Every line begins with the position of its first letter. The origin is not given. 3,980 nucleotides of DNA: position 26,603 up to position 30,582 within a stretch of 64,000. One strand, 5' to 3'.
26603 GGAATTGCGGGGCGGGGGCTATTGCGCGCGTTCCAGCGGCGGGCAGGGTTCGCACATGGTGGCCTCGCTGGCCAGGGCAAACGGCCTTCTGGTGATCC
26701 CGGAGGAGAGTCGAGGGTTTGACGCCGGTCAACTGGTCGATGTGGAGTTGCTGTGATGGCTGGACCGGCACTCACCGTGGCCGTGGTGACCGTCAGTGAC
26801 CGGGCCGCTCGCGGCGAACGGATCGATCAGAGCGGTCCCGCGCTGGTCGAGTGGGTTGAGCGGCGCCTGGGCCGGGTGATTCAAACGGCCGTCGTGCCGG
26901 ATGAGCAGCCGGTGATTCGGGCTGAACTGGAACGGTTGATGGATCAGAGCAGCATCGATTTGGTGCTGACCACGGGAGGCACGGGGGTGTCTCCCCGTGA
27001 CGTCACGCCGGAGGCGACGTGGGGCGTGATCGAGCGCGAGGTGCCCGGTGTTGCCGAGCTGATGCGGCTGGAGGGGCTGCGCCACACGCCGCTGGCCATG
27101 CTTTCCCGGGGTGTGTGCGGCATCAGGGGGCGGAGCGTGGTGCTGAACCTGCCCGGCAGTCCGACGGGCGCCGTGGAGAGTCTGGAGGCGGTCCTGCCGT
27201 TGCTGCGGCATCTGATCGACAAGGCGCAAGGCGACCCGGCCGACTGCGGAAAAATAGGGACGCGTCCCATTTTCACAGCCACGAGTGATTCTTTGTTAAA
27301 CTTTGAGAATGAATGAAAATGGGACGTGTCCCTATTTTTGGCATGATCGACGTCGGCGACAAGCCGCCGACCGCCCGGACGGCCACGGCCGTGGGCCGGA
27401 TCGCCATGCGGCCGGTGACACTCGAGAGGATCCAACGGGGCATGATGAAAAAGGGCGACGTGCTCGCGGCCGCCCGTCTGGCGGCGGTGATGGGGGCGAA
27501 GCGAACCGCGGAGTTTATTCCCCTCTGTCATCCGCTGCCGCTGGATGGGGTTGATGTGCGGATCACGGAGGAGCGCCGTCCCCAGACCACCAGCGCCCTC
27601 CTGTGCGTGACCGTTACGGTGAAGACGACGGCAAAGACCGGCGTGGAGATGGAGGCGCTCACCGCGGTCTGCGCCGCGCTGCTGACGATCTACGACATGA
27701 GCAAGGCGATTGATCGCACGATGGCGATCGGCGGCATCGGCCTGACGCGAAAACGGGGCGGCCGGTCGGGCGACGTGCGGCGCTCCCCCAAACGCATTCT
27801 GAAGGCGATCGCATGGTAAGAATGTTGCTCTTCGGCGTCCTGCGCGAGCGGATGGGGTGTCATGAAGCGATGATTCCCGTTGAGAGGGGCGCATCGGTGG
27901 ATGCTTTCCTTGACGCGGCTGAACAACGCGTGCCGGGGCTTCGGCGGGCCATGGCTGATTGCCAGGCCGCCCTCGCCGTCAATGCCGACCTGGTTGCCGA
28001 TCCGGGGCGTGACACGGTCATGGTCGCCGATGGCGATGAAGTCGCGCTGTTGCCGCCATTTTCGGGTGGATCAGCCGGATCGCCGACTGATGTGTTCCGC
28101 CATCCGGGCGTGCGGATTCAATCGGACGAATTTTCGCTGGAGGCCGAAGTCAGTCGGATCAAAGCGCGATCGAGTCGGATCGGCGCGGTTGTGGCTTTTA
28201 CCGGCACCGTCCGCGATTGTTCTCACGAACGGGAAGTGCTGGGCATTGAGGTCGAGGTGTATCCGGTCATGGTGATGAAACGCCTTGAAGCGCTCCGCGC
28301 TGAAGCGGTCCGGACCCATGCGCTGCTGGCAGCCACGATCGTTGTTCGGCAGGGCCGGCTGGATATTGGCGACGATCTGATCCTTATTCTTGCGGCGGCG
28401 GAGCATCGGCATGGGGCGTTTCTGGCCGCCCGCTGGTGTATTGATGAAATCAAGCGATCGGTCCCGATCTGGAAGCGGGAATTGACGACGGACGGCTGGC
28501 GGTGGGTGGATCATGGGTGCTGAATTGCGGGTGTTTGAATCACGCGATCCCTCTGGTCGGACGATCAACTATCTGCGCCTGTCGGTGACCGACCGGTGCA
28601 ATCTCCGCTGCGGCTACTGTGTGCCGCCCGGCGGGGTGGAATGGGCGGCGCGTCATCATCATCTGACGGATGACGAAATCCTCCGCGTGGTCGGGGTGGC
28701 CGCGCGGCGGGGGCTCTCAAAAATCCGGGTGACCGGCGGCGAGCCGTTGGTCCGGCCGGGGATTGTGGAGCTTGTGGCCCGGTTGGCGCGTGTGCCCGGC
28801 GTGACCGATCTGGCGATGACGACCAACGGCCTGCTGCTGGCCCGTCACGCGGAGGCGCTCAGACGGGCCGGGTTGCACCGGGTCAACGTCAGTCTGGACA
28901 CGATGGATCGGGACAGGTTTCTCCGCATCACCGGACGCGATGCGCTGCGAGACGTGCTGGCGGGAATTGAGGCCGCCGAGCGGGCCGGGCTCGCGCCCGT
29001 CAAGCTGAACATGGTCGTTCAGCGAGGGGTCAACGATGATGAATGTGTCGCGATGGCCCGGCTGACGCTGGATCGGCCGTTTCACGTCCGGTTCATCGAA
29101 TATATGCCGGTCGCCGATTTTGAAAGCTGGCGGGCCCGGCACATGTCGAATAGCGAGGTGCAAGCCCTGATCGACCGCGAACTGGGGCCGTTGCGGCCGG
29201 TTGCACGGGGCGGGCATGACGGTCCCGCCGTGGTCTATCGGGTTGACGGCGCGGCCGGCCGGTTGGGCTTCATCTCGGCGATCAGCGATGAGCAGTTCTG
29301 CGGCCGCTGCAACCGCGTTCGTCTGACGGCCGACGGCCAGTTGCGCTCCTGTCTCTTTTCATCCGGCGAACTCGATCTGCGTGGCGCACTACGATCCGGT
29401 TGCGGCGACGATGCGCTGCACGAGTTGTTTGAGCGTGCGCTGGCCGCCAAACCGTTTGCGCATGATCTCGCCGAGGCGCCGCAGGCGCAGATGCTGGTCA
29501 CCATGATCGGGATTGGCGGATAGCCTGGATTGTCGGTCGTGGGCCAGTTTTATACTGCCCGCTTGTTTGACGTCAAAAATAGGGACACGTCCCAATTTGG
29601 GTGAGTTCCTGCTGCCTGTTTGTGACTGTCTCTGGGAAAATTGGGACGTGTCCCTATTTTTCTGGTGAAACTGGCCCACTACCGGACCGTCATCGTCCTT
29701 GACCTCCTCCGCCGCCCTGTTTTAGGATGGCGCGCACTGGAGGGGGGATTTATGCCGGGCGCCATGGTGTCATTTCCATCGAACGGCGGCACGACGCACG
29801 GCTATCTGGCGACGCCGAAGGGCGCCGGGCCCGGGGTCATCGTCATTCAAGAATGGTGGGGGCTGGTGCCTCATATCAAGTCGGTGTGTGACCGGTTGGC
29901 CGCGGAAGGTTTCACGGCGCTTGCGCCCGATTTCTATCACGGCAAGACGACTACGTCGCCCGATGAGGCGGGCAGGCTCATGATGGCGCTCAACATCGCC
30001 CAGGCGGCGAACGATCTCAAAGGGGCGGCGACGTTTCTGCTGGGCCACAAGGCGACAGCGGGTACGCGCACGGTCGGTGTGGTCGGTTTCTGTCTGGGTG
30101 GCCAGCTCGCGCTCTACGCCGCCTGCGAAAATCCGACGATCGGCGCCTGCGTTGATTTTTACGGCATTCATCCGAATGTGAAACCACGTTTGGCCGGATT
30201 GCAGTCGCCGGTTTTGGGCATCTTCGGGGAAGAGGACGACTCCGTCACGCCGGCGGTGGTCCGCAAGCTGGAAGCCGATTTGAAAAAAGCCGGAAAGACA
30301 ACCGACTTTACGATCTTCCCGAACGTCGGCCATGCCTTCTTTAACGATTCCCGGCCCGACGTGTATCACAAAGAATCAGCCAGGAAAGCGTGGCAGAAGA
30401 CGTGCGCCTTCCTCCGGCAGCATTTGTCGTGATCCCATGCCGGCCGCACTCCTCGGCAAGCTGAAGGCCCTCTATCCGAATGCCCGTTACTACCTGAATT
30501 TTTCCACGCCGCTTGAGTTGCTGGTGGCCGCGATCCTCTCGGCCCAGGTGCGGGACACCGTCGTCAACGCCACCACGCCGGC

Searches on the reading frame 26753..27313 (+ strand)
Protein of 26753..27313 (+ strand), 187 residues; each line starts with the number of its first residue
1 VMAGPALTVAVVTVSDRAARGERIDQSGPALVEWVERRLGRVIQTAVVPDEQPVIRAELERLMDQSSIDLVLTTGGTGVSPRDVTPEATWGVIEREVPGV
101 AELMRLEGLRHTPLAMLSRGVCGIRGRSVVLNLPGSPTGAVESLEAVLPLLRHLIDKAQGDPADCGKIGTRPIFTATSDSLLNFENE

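Call 50: find_homologous_proteins(query=window:26753-27313:+, max_evalue=1e-30)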
Query window:26753-27313:+ (187 aa): 4694 proteins with E <= 1e-30 among 8000 candidates; the best 120 are listed.
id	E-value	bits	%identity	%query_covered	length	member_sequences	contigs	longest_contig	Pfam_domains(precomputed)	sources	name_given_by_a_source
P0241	5.6e-112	390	99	99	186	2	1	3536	PF00994.30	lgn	-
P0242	9.1e-86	304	82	97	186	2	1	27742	PF00994.30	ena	-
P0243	2.5e-79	283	83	89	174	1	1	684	PF00994.30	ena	-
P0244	7.7e-79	282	84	88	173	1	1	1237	PF00994.30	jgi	-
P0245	1.5e-76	274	81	87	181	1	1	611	PF00994.30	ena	-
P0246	5.3e-75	269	83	86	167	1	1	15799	PF00994.30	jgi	jgi:molybdenum cofactor synthesis domain-containing protein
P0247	3.7e-74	267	80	87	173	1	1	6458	PF00994.30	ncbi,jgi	jgi:molybdopterin adenylyltransferase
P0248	8.5e-74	265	78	86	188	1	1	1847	PF00994.30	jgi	jgi:molybdopterin adenylyltransferase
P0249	4.2e-72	260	75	86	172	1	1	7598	PF00994.30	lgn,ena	-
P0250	1.9e-69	251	75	87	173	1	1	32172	PF00994.30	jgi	jgi:molybdopterin adenylyltransferase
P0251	5.2e-66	240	70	85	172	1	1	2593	PF00994.30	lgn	-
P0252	6.9e-65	236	72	86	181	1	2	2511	PF00994.30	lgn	-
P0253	1.0e-63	233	64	88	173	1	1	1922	PF00994.30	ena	-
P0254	2.0e-63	232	71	86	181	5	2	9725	PF00994.30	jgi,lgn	-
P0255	9.2e-62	226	67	87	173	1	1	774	PF00994.30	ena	-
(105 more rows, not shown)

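Call 51: find_encoding_contigs(protein=P0242, flank=10000, max_places=2)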
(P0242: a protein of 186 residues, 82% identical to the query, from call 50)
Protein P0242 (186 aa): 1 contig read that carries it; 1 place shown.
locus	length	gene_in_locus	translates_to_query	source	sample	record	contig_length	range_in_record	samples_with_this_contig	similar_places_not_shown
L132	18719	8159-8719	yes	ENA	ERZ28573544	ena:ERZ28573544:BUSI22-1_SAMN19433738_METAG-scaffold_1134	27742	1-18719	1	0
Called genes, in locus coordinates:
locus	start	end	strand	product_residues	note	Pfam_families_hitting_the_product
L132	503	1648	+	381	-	PF00174:Oxidored_molyb, PF00543:P-II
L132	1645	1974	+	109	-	PF00543:P-II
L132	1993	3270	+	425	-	PF07690:MFS_1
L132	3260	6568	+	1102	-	PF07992:Pyr_redox_2, PF13738:Pyr_redox_3, PF00070:Pyr_redox, PF18267:Rubredoxin_C, PF04324:Fer2_BFD, PF03460:NIR_SIR_ferr, PF01077:NIR_SIR, PF03460:NIR_SIR_ferr, +1 more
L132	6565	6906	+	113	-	PF00543:P-II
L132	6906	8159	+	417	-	PF03453:MoeA_N, PF00994:MoCF_biosynth, PF03454:MoeA_C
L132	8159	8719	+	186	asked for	PF00994:MoCF_biosynth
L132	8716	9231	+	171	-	PF01967:MoaC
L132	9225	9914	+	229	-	PF02597:ThiS, PF02391:MoaE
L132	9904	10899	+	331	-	PF04055:Radical_SAM, PF13353:Fer4_12 (weak), PF06463:Mob_synth_C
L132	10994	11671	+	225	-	PF12740:PETase (faint), PF01738:DLH, PF00561:Abhydrolase_1 (faint), PF12697:Abhydrolase_6 (faint), PF08840:BAAT_C (faint), PF12146:Hydrolase_4 (faint), PF00326:Peptidase_S9 (weak)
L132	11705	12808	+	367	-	PF02239:Cytochrom_D1 (faint), PF10282:Lactonase (faint), PF22494:choice_anch_I (faint)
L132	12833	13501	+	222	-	PF00730:HhH-GPD, PF00633:HHH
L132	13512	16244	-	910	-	PF00801:PKD (faint), PF17892:Cadherin_5 (faint), PF17803:Cadherin_4 (faint), PF17963:Big_9 (weak), PF05345:He_PIG (weak), PF17963:Big_9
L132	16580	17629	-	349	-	PF01435:Peptidase_M48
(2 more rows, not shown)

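Call 52: find_encoding_contigs(protein=P0246, flank=8000, max_places=2)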
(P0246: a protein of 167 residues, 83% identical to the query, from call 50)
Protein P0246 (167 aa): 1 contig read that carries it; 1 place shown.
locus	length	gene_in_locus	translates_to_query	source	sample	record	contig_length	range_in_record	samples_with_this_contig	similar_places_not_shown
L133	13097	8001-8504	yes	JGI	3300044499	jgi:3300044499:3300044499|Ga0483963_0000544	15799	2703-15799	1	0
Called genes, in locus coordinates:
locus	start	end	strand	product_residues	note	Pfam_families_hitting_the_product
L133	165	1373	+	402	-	PF00174:Oxidored_molyb, PF00543:P-II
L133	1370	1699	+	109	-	PF00543:P-II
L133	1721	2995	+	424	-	PF01306:LacY_symp (faint), PF07690:MFS_1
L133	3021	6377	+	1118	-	PF07992:Pyr_redox_2, PF00070:Pyr_redox, PF18267:Rubredoxin_C, PF04324:Fer2_BFD, PF03460:NIR_SIR_ferr, PF01077:NIR_SIR, PF03460:NIR_SIR_ferr, PF01077:NIR_SIR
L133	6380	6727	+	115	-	PF00543:P-II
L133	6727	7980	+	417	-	PF03453:MoeA_N, PF00994:MoCF_biosynth, PF03454:MoeA_C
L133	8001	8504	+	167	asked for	PF00994:MoCF_biosynth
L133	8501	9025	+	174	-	PF01967:MoaC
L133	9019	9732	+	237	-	PF02597:ThiS, PF02391:MoaE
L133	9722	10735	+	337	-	PF04055:Radical_SAM, PF06463:Mob_synth_C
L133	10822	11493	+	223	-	PF01965:DJ-1_PfpI (weak)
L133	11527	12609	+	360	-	PF02239:Cytochrom_D1 (faint), PF10282:Lactonase (faint), PF22494:choice_anch_I (faint)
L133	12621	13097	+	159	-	?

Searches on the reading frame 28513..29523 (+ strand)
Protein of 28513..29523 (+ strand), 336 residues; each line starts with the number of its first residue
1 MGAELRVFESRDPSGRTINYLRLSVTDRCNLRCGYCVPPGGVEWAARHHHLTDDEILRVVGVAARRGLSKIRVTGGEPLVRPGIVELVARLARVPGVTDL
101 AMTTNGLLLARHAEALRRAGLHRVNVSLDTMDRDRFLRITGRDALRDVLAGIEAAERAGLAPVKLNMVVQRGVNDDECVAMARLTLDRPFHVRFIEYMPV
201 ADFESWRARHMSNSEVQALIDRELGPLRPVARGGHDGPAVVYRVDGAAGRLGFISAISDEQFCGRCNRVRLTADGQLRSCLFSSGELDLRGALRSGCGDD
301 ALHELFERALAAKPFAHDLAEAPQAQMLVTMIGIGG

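Call 27: search_protein_families(library=ncbifam, proteins=[window:28513-29523:+], max_evalue=0.00001)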
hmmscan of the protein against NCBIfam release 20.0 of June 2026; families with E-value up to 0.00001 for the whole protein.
window:28513-29523:+ (336 aa): 42 families (the best 25 are shown)
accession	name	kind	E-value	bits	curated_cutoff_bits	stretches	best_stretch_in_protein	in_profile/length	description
TIGR02666.1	moaA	equivalog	1.8e-110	369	284.05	1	12-336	3-336/336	GTP 3',8-cyclase MoaA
TIGR02668.1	moaA_archaeal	equivalog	3e-72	243.2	325.25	1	12-312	3-297/303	GTP 3',8-cyclase MoaA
NF001199.0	PRK00164.2-1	equivalog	6e-69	232.5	231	1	12-312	5-300/308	GTP 3',8-cyclase MoaA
NF045646.2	rSAM_Se_TrsS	equivalog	2.1e-21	76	490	1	23-208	90-274/441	radical SAM (seleno)protein TrsS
TIGR02109.1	PQQ_syn_pqqE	equivalog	3.8e-19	68.9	381.35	1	23-185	11-169/358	pyrroloquinoline quinone biosynthesis protein PqqE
TIGR04347.1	pseudo_SAM_Halo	equivalog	1.9e-18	66.9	525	1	24-181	43-198/390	TIGR04347 family pseudo-SAM/SPASM protein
NF045702.1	rSAM_GDGT_ether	equivalog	8.3e-18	64.3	450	1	22-201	89-269/486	tetraether lipid synthase Tes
TIGR04251.1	SCM_rSAM_ScmF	equivalog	2.4e-15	56.8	400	1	21-183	6-167/353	SynChlorMet cassette radical SAM/SPASM protein ScmF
TIGR04055.1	rSAM_NirJ2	equivalog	1.9e-14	53.9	500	1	25-185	6-161/326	putative heme d1 biosynthesis radical SAM protein NirJ2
NF049973.1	radical_Rv1681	equivalog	3.3e-14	52.5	380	1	28-169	81-219/326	Rv1681 family radical SAM protein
TIGR04317.1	W_rSAM_matur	equivalog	4.4e-14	52.4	380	1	18-153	3-134/349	tungsten cofactor oxidoreductase radical SAM maturase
NF045574.1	sacti_mat_StsB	exception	6.4e-14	51.6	625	1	20-180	97-251/466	StsB family radical SAM/SPASM domain sactipeptide maturase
TIGR04545.1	rSAM_ahbD_hemeb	equivalog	8.9e-14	51.7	500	1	24-182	5-159/339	heme b synthase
NF050035.1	rSAM_WgK_link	exception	1.3e-13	50.7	650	1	22-175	12-163/367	radical SAM/SPASM peptide maturase WgkB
TIGR04546.1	rSAM_ahbC_deAc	equivalog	4.9e-13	48.6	650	1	24-171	44-187/390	12,18-didecarboxysiroheme deacetylase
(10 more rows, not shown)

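Call 29: find_encoding_contigs(protein=window:28513-29523:+, flank=4000, max_places=8)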
Protein window:28513-29523:+ (336 aa): 1 contig read that carries it; 1 place shown.
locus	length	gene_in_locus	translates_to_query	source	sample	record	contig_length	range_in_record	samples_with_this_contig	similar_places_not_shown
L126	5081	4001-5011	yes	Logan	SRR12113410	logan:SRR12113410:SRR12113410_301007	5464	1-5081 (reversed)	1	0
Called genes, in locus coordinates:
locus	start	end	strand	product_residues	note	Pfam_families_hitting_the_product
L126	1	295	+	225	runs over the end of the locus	?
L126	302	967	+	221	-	PF06778:Chlor_dismutase (weak)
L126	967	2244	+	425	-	PF03453:MoeA_N, PF00994:MoCF_biosynth, PF03454:MoeA_C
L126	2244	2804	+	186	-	PF00994:MoCF_biosynth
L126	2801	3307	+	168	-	PF01967:MoaC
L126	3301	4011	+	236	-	PF02597:ThiS, PF02391:MoaE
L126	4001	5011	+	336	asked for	PF04055:Radical_SAM, PF06463:Mob_synth_C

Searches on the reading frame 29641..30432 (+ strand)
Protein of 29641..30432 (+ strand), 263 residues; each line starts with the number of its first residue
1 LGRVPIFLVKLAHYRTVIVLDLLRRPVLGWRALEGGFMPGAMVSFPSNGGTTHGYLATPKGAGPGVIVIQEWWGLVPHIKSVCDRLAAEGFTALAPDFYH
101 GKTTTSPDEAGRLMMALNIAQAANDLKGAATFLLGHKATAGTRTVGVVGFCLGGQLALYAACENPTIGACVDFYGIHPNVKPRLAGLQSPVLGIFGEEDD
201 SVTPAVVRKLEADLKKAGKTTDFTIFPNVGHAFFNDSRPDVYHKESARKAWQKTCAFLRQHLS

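Call 27: search_protein_families(library=ncbifam, proteins=[window:29641-30432:+], max_evalue=0.00001)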
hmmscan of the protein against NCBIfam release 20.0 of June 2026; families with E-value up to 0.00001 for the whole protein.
window:29641-30432:+ (263 aa): 1 family
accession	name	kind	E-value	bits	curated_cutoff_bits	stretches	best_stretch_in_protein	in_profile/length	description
NF041440.1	hydrolase_YghX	exception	8.2e-36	123.6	460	1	44-262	72-292/292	YghX family hydrolase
